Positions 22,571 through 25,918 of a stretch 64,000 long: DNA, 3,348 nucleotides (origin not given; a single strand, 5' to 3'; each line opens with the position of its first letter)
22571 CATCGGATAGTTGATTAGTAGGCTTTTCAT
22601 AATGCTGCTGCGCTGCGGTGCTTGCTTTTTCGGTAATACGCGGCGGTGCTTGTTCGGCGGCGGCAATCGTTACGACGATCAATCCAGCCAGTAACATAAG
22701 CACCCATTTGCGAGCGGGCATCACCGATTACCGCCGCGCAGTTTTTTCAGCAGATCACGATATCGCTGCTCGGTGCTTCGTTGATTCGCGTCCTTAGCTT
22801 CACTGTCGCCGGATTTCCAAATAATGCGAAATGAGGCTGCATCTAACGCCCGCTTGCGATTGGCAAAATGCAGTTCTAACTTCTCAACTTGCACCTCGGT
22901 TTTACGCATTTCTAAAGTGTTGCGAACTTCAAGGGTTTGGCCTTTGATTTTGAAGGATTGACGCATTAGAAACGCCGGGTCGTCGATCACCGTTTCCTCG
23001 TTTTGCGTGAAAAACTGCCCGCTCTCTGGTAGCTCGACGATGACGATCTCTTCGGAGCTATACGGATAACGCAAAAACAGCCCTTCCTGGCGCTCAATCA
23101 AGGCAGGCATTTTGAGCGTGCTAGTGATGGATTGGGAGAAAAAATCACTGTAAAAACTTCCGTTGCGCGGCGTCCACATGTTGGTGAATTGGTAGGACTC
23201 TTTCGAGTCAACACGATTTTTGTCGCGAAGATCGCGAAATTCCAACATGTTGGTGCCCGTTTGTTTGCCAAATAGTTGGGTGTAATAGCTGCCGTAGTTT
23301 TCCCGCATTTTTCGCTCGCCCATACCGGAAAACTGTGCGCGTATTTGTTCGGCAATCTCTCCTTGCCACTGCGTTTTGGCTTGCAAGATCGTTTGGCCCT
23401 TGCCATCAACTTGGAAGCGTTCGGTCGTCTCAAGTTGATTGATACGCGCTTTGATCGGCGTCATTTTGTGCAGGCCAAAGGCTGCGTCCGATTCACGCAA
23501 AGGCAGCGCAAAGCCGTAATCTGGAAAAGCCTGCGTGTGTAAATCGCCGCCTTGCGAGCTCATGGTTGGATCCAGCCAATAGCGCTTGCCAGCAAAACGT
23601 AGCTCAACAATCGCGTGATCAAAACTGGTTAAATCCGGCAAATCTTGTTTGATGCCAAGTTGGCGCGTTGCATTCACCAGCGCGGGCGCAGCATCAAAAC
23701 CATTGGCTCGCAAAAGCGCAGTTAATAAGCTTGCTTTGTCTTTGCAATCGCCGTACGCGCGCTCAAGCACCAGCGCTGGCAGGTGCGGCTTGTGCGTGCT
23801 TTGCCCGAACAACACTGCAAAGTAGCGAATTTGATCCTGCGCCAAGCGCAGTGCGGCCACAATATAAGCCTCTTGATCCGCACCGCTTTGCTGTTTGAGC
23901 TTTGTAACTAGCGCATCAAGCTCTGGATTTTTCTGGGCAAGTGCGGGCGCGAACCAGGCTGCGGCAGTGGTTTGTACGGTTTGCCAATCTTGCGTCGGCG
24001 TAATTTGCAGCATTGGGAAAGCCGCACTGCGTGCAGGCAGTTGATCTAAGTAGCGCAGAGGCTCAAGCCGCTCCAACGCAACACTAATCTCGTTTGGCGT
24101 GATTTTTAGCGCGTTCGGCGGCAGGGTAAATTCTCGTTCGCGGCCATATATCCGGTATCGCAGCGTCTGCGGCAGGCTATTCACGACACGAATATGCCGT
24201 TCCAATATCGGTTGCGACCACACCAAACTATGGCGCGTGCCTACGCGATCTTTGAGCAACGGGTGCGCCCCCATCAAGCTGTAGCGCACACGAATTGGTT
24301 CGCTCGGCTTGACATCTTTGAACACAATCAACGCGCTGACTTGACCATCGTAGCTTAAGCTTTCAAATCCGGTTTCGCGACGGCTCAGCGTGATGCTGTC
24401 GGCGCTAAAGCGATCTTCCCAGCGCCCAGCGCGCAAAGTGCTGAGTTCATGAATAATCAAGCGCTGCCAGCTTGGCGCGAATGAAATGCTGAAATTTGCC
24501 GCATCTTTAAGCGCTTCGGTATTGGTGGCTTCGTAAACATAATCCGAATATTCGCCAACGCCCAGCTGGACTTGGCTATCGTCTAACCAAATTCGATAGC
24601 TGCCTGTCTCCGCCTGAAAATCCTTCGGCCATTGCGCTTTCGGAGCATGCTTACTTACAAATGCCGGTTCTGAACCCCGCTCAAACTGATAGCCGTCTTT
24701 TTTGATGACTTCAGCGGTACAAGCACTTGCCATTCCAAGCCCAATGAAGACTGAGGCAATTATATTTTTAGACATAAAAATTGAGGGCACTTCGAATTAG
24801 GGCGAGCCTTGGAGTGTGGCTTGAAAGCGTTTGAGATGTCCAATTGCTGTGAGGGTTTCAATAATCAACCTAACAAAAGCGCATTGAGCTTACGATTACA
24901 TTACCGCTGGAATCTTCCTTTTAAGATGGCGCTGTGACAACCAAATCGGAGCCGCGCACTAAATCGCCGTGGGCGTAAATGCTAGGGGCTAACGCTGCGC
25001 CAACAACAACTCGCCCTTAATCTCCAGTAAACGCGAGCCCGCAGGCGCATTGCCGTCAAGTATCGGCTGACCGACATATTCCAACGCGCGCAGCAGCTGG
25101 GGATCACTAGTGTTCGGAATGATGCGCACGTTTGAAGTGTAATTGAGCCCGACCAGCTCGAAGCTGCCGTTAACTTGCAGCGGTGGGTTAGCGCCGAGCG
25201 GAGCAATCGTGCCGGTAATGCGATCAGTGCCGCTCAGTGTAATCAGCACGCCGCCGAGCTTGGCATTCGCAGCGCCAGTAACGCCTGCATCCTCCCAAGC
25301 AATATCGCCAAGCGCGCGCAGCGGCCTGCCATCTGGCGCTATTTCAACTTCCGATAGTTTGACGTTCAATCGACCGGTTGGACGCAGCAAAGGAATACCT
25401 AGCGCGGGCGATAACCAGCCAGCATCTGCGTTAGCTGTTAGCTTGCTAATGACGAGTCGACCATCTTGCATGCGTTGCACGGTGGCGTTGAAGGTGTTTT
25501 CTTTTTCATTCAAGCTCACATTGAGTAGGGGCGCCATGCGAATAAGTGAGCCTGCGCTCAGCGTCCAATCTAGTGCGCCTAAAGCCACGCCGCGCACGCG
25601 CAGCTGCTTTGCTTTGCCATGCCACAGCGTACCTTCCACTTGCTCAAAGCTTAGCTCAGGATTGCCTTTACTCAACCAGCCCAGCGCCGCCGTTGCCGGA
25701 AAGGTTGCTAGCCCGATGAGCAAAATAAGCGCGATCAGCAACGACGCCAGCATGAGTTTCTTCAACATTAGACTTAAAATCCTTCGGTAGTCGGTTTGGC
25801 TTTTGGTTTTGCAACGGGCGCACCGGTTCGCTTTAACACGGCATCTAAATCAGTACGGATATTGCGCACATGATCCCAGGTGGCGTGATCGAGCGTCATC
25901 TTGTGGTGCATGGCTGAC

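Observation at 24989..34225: Flotillin/NfeD operon extended by a 1710-aa coiled-coil AAA+ (MoxR/AAA_5-like) protein and a GspN-like protein: candidate undescribed membrane-associated system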

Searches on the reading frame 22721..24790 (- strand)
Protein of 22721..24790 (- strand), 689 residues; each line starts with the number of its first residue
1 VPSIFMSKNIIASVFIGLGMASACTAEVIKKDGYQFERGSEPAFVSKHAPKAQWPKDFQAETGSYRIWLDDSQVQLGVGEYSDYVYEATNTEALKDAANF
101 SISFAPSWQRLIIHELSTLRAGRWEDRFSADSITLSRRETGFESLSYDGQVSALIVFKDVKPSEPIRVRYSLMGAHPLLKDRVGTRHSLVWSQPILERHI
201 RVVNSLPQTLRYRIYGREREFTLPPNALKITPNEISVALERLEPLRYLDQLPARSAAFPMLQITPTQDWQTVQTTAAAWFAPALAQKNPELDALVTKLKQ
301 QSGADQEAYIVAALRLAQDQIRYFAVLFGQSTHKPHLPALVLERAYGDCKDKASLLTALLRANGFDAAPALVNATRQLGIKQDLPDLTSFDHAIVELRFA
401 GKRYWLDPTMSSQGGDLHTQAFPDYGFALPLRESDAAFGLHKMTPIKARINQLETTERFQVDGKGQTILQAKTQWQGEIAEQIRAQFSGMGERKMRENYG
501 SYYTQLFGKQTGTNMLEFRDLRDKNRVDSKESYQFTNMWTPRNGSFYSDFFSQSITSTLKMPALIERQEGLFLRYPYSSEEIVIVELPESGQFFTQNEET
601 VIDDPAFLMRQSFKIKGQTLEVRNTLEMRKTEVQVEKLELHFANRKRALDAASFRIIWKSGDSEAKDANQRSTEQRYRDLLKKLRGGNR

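Call 8: search_protein_families(library=pfam, proteins=[window:22721-24790:-], max_evalue=0.001)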
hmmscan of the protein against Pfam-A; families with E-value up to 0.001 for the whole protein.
window:22721-24790:- (689 aa): 2 families
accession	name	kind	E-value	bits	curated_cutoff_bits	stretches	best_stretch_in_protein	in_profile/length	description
PF12969.12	DUF3857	-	8.7e-15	55.6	24.6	1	80-216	7-143/170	Domain of Unknown Function with PDB structure (DUF3857)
PF01841.26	Transglut_core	-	2e-05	25.3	23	1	319-405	27-103/108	Transglutaminase-like superfamily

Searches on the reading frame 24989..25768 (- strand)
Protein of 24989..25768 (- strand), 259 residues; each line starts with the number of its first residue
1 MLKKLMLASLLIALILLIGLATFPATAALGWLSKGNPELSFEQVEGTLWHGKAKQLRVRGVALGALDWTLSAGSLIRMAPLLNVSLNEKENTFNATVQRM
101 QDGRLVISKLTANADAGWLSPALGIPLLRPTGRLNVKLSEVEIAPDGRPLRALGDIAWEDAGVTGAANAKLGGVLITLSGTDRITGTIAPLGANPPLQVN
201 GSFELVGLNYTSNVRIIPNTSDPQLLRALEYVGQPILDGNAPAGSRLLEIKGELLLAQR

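Call 4: search_protein_families(library=pfam, proteins=[window:24989-25768:-], max_evalue=0.1)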
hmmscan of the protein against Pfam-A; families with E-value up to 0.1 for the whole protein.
window:24989-25768:- (259 aa): 1 family
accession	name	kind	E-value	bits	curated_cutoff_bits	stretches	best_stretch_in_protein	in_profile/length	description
PF01203.25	T2SSN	-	4.9e-25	89.3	29.6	1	38-240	2-207/211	Type II secretion system (T2SS), protein N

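Call 5: search_protein_families(library=ncbifam, proteins=[window:24989-25768:-], max_evalue=0.1)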
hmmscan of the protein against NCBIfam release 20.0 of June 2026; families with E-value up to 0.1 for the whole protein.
window:24989-25768:- (259 aa): 0 families

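Call 6: search_protein_families(library=padloc, proteins=[window:24989-25768:-], max_evalue=0.1)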
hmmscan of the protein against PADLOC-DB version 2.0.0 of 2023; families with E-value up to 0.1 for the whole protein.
window:24989-25768:- (259 aa): 0 families

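Call 31: list_cluster_members(proteins=[P0001, window:24989-25768:-, window:30923-33079:-])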
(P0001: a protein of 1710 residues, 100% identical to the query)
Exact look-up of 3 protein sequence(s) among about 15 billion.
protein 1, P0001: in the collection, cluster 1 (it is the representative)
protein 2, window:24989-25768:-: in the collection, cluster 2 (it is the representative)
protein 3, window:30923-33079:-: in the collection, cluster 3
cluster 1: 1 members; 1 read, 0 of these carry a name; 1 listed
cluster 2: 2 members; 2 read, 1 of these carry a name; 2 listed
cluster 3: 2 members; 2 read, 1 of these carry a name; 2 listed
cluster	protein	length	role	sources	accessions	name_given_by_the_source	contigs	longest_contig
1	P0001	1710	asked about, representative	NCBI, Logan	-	-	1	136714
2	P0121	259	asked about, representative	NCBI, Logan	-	-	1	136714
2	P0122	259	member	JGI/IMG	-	general secretion pathway protein N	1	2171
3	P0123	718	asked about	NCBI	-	-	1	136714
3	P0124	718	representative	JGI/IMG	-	uncharacterized membrane protein YqiK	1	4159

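Call 42: find_homologous_proteins(query=window:24989-25768:-, max_evalue=0.001)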
Query window:24989-25768:- (259 aa): 7 proteins with E <= 0.001 among 8000 candidates.
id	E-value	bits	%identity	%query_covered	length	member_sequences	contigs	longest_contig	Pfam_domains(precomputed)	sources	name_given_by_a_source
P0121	6.3e-160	548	100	100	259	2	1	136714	PF01203.26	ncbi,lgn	-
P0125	9.2e-125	433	79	95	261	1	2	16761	PF01203.26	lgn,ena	-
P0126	3.9e-118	412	76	92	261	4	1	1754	PF01203.26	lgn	-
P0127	4.6e-116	405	76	92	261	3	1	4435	PF01203.26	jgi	jgi:general secretion pathway protein N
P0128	9.8e-110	384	72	92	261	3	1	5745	PF01203.26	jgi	-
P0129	2.4e-67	245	45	98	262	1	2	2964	PF01203.26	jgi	jgi:hypothetical protein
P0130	1.2e-43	168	39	100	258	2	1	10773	PF01203.26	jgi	jgi:general secretion pathway protein N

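Call 43: find_encoding_contigs(protein=P0130, flank=10000, max_places=2)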
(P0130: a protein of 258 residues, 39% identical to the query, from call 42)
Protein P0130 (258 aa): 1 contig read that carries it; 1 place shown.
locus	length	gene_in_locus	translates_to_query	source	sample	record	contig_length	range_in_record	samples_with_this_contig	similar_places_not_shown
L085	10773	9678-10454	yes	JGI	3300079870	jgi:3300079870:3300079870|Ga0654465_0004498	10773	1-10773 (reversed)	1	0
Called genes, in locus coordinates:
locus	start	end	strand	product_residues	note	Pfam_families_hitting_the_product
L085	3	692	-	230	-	?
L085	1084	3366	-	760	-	PF21305:type_II_gspD_N0, PF03958:Secretin_N, PF00263:Secretin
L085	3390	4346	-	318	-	PF11356:T2SSC, PF00595:PDZ (faint), PF17820:PDZ_6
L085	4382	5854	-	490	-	PF00270:DEAD, PF00271:Helicase_C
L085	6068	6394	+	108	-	PF00085:Thioredoxin, PF13098:Thioredoxin_2 (weak), PF13905:Thioredoxin_8 (faint)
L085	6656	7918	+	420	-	PF07498:Rho_N, PF07497:Rho_RNA_bind, PF00006:ATP-synt_ab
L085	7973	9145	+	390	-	PF05134:T2SSL, PF12693:GspL_C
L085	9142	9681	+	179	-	PF04612:T2SSM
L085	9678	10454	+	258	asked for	PF01203:T2SSN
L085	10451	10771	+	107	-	?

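Call 44: find_encoding_contigs(protein=P0128, flank=10000, max_places=2)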
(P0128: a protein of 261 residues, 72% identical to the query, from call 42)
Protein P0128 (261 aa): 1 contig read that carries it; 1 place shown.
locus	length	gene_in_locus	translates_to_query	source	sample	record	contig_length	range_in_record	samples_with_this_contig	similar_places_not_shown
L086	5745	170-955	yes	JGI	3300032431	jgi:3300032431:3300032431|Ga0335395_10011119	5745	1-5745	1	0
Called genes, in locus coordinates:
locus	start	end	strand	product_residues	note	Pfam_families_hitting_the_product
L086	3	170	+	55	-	?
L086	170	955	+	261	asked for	PF01203:T2SSN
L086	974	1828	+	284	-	-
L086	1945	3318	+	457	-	-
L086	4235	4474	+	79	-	PF04014:MazE_antitoxin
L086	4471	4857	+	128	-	PF01850:PIN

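Call 45: find_encoding_contigs(protein=P0129, flank=10000, max_places=2)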
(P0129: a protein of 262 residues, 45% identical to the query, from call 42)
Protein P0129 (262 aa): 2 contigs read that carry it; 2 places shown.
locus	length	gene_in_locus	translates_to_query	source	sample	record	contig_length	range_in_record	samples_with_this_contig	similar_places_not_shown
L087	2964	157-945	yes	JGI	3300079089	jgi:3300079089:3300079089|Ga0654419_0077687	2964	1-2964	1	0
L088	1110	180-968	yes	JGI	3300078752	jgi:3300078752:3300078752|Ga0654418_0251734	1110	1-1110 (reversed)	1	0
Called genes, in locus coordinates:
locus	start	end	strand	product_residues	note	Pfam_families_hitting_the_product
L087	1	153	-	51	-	?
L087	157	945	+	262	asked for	PF01203:T2SSN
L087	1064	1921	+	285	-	PF00459:Inositol_P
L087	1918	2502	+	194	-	PF00293:NUDIX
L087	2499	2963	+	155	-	?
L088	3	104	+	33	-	?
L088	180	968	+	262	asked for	PF01203:T2SSN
